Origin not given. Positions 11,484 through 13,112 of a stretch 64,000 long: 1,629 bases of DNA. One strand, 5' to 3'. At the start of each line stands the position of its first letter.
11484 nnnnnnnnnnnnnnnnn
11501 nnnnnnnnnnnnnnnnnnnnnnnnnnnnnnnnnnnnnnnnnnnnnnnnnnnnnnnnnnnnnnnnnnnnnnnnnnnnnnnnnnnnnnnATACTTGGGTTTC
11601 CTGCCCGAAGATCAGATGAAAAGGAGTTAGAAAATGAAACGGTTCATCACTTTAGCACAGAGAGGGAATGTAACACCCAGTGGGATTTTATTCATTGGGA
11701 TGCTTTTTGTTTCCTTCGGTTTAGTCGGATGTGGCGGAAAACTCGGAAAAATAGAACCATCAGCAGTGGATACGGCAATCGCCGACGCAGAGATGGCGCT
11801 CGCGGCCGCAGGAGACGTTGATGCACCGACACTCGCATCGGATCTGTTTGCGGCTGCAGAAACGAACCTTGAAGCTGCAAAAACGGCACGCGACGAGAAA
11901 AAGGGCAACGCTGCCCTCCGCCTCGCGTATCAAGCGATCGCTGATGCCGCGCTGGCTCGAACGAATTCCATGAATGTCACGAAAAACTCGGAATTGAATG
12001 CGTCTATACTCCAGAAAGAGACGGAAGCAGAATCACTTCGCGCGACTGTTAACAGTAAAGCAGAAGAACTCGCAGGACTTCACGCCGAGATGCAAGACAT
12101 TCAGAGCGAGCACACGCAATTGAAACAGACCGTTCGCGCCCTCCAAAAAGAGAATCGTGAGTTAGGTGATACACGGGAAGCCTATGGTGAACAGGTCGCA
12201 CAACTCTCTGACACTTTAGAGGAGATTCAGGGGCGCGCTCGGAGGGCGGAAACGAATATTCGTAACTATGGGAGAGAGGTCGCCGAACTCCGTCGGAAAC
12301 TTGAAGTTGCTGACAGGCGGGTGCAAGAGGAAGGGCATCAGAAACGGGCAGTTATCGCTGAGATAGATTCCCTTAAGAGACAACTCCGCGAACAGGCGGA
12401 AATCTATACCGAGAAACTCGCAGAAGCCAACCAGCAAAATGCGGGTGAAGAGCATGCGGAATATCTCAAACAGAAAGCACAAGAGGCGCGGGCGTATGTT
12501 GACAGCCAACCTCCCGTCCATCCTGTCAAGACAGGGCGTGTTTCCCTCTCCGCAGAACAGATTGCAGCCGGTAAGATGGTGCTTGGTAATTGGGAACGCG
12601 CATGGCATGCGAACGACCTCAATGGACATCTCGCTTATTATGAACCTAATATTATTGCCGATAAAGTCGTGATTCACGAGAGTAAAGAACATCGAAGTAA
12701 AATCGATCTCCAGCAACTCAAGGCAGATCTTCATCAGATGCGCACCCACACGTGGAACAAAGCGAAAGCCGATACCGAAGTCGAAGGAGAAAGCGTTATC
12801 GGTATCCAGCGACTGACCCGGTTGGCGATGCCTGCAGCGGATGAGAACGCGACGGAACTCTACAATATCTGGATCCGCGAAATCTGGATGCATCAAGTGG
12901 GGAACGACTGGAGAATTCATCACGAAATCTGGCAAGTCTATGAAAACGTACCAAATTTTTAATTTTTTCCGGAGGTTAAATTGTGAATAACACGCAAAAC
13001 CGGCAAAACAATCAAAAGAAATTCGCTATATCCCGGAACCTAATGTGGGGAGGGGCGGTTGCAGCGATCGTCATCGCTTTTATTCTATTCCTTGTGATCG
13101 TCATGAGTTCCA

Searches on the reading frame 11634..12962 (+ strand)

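Call 3: search_protein_families(library=pfam, proteins=[window:11634-12962:+], max_evalue=0.1)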
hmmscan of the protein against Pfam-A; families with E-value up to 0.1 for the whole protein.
window:11634-12962:+ (442 aa): 13 families
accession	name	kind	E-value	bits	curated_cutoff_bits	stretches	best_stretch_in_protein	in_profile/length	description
PF14346.11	DUF4398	-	1.6e-06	28.9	27.9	1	48-120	2-74/78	Domain of unknown function (DUF4398)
PF12329.13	TMF_DNA_bd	-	2e-06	28.1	35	1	134-206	2-74/74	TATA element modulatory factor 1 DNA binding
PF00804.31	Syntaxin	-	0.00074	19.8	26.7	1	144-261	2-112/157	Syntaxin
PF05622.17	HOOK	-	0.0011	18.3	35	1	118-283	228-388/514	HOOK protein coiled-coil region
PF06818.20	Fez1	-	0.0019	19.1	34.4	1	117-232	39-154/199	Fez1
PF24125.1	Cds6_C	-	0.0025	18.5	27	1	317-362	6-52/111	Cds6 C-terminal NTF2-like domain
PF16515.11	HIP1_clath_bdg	-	0.0096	16.7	28.8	1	122-177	44-99/99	Clathrin-binding domain of Huntingtin-interacting protein 1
PF04977.20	DivIC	-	0.011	15.9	28.9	1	159-204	18-63/80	Septum formation initiator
PF03836.20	RasGAP_C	-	0.013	16.1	26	1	138-218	30-107/137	RasGAP C-terminus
PF08647.16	BRE1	-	0.016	15.7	27.9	1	125-210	5-86/95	BRE1 E3 ubiquitin ligase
PF08614.16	ATG16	-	0.021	15.5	33.7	1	165-268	81-183/200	Autophagy protein 16 (ATG16)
PF13863.11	DUF4200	-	0.058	14.2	29.7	0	174-279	12-114/119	Domain of unknown function (DUF4200)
PF14662.11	KASH_CCD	-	0.071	13.5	43.3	0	114-215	53-152/191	Coiled-coil region of CCDC155 or KASH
